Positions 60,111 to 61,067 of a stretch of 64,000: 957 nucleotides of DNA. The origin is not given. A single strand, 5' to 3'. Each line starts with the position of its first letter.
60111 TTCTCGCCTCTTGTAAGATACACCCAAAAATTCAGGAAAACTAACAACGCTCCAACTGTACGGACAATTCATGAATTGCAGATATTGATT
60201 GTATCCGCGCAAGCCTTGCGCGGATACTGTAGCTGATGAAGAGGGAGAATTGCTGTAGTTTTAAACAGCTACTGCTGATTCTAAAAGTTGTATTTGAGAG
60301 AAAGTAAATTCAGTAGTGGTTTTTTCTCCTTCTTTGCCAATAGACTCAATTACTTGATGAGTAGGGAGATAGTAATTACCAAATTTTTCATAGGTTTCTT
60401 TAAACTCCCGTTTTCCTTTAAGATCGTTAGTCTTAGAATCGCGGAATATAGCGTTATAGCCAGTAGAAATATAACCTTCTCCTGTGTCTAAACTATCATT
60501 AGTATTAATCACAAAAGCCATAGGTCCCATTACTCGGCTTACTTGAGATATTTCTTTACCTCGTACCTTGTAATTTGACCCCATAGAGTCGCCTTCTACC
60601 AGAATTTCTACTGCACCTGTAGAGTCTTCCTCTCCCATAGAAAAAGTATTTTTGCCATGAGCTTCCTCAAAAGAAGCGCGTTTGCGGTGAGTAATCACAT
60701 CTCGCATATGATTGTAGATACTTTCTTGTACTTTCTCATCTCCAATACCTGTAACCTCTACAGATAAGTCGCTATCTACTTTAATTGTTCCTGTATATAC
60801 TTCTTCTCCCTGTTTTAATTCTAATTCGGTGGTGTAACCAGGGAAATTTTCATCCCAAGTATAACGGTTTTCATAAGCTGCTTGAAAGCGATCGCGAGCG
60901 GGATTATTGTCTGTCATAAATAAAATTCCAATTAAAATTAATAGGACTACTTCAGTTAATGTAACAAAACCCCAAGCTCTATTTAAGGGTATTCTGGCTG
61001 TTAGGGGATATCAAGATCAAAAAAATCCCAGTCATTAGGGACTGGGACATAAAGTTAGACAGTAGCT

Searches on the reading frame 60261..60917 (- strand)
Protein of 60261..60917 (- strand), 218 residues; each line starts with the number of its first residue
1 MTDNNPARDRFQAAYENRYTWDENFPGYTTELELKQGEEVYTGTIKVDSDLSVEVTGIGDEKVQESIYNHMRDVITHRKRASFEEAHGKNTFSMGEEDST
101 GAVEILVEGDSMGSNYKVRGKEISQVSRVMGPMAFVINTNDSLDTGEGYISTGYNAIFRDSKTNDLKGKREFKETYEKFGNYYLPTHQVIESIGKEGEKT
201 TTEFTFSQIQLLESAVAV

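Call 66: search_protein_families(library=pfam, proteins=[window:60261-60917:-], max_evalue=0.00001)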
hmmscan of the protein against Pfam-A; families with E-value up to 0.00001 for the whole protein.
window:60261-60917:- (218 aa): 1 family
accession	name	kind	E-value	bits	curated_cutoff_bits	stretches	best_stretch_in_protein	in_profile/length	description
PF11866.13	DUF3386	-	3.7e-91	304.7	25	1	3-212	2-211/211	Protein of unknown function (DUF3386)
